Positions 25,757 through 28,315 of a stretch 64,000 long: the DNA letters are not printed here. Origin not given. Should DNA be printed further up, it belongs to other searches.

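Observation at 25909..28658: MrfA-type DUF1998 helicase followed by a SLOG (TIGR00725) gene instead of the MrfB exonuclease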

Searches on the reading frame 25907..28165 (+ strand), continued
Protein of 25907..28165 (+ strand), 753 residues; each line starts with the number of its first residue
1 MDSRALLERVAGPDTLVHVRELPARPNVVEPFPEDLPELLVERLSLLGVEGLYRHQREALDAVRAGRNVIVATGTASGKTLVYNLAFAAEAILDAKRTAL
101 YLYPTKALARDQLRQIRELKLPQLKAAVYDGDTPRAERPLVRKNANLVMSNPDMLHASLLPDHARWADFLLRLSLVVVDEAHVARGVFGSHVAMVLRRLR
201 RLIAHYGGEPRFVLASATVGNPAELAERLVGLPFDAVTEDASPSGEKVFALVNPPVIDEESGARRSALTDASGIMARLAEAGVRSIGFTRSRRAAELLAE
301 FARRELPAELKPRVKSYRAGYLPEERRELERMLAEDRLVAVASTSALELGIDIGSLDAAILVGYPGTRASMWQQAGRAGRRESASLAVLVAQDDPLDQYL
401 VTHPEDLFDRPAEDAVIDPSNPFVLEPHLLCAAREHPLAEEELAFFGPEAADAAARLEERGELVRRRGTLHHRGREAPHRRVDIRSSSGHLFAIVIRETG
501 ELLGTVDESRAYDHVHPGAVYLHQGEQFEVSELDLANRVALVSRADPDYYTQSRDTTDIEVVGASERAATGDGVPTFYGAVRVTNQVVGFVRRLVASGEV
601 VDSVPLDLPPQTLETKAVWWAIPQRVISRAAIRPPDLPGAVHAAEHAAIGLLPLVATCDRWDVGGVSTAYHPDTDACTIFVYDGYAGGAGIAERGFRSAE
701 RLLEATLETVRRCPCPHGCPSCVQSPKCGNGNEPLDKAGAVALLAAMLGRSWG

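Call 73: search_protein_families(library=pfam, proteins=[L127:6258-7421:+, L129:6232-7068:+, L131:4308-5189:+, L149:6212-7471:+, L134:5162-6097:+, L119:6339-7835:+, L121:6268-7224:+, L139:3206-4102:+, L130:2525-3313:+, L153:2983-6135:+], max_evalue=0.001)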
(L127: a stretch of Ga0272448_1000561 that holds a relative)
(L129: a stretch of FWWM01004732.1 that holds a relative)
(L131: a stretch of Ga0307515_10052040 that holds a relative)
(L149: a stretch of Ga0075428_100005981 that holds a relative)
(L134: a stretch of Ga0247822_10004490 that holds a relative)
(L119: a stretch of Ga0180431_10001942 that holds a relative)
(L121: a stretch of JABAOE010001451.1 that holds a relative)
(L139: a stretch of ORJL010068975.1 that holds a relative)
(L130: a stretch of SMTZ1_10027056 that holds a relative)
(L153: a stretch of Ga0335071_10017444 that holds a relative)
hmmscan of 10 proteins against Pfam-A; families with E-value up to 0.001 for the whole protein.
L127:6258-7421:+ (388 aa): 1 family
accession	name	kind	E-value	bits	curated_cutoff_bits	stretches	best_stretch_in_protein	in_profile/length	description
PF13367.11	PrsW-protease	-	2.4e-06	27.6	23.5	1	218-342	42-183/196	PrsW family intramembrane metalloprotease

L129:6232-7068:+ (279 aa): 2 families
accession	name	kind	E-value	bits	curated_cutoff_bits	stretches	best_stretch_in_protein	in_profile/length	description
PF00590.25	TP_methylase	-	9.5e-41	140.5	27.8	1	7-206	1-211/212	Tetrapyrrole (Corrin/Porphyrin) Methylases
PF23016.2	RsmI_C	-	8.5e-09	35.5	27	1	234-275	5-45/46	RsmI C-terminal HTH domain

L131:4308-5189:+ (294 aa): 4 families
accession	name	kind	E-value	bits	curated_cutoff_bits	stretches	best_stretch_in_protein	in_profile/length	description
PF00583.31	Acetyltransf_1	-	4.1e-16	59.7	20.7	1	180-274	25-116/116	Acetyltransferase (GNAT) family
PF13508.13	Acetyltransf_7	-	1.7e-12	47.9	27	1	191-276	4-84/84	Acetyltransferase (GNAT) domain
PF13673.13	Acetyltransf_10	-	7.7e-08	32.8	23.6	1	189-281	30-114/128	Acetyltransferase (GNAT) domain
PF08445.16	FR47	-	0.00031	21.1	22.1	1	216-279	20-82/86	FR47-like protein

L149:6212-7471:+ (420 aa): 2 families
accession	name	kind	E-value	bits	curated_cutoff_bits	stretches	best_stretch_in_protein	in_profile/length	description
PF07992.20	Pyr_redox_2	-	1.7e-40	139.7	26.1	1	11-325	4-290/291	Pyridine nucleotide-disulphide oxidoreductase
PF00070.33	Pyr_redox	-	3.9e-06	27.7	22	1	162-244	3-71/82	Pyridine nucleotide-disulphide oxidoreductase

L134:5162-6097:+ (312 aa): 4 families
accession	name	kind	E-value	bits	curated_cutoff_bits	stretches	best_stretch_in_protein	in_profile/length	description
PF04471.18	Mrr_cat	-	1.2e-35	122.5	21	1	165-286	2-115/115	Restriction endonuclease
PF14338.12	Mrr_N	-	1.7e-25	89.4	29.5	1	6-91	1-86/87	Mrr N-terminal domain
PF22722.2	NA-iREase1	-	1.5e-10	41.4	27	1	179-282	8-104/106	NACHT-associated inactive Restriction Endonuclease 1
PF13156.12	Mrr_cat_2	-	1.8e-06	28.3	22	1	199-290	27-118/127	Restriction endonuclease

L119:6339-7835:+ (499 aa): 1 family
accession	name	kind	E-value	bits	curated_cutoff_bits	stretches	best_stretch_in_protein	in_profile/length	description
PF01293.25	PEPCK_ATP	-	2.2e-69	234.8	26.5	1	67-453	73-463/465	Phosphoenolpyruvate carboxykinase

L121:6268-7224:+ (319 aa): 2 families
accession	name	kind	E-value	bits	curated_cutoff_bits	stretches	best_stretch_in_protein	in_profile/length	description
PF13487.12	HD_5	-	1.2e-30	106.9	27.2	1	177-317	7-149/170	HD domain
PF01966.28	HD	-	5.5e-19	69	22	1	186-307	3-116/116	HD domain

L139:3206-4102:+ (299 aa): 1 family
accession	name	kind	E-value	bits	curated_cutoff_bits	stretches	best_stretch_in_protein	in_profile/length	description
PF13484.11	Fer4_16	-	8.2e-05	23.7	30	1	227-280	3-61/66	4Fe-4S double cluster binding domain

L130:2525-3313:+ (263 aa): 1 family
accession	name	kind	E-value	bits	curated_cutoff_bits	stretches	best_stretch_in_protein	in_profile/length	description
PF01790.23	LGT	-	3.6e-52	177.5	24.9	1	13-241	10-237/240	Prolipoprotein diacylglyceryl transferase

L153:2983-6135:+ (1051 aa): 5 families
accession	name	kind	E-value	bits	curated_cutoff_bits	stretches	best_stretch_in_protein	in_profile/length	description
PF18560.7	Lectin_like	-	8.5e-42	143.4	27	1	354-503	1-156/156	Lectin like domain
PF00112.29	Peptidase_C1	-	2.7e-21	77.1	20.7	1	111-328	2-204/220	Papain family cysteine protease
PF19077.6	Big_13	-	1.8e-12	48.1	27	0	615-678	41-100/102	Bacterial Ig-like domain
PF02494.22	HYR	-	2.1e-06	28.4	21.7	0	828-857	54-81/81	HYR domain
PF03174.19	CHB_HEX_C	-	9.6e-05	22.7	23.6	0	897-920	34-57/76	Chitobiase/beta-hexosaminidase C-terminal domain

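Call 85: search_protein_families(library=ncbifam, proteins=[L097:3992-6262:+, L110:3905-6250:+, L124:3905-6256:+, L092:1541-3850:+, L157:3854-6181:+, L127:3929-6253:+, L141:701-2983:+], max_evalue=1e-50)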
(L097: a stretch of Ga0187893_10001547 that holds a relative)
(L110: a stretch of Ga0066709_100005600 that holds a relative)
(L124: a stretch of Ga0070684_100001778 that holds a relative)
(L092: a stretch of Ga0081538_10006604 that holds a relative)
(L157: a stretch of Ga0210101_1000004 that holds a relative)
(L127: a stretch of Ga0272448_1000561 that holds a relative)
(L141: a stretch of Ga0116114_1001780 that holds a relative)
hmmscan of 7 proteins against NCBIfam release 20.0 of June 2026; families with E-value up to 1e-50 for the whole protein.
L097:3992-6262:+ (757 aa): 1 family
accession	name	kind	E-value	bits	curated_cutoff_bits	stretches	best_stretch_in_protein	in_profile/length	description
TIGR03817.1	DECH_helic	hypoth_equivalog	4.1e-289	961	874.1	1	23-754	4-740/742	helicase/secretion neighborhood putative DEAH-box helicase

L110:3905-6250:+ (782 aa): 1 family
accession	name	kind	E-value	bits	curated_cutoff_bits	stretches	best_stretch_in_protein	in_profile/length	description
TIGR03817.1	DECH_helic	hypoth_equivalog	0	1243.6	874.1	1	35-776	1-741/742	helicase/secretion neighborhood putative DEAH-box helicase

L124:3905-6256:+ (784 aa): 1 family
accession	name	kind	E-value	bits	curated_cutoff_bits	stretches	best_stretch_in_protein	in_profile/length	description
TIGR03817.1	DECH_helic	hypoth_equivalog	0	1193.1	874.1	1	35-780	1-741/742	helicase/secretion neighborhood putative DEAH-box helicase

L092:1541-3850:+ (770 aa): 1 family
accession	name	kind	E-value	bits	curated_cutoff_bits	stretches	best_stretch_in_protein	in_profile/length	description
TIGR03817.1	DECH_helic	hypoth_equivalog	0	1063.3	874.1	1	21-757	1-740/742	helicase/secretion neighborhood putative DEAH-box helicase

L157:3854-6181:+ (776 aa): 1 family
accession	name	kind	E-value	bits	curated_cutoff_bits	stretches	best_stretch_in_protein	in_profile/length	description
TIGR03817.1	DECH_helic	hypoth_equivalog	1.4e-255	850.1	874.1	1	48-771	8-739/742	helicase/secretion neighborhood putative DEAH-box helicase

L127:3929-6253:+ (775 aa): 1 family
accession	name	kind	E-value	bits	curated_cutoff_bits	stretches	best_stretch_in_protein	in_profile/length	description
TIGR03817.1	DECH_helic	hypoth_equivalog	1.9e-283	942.3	874.1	1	25-764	1-740/742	helicase/secretion neighborhood putative DEAH-box helicase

L141:701-2983:+ (761 aa): 1 family
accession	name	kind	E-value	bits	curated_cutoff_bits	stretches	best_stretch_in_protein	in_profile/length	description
TIGR03817.1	DECH_helic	hypoth_equivalog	1.5e-279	929.4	874.1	1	20-759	1-739/742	helicase/secretion neighborhood putative DEAH-box helicase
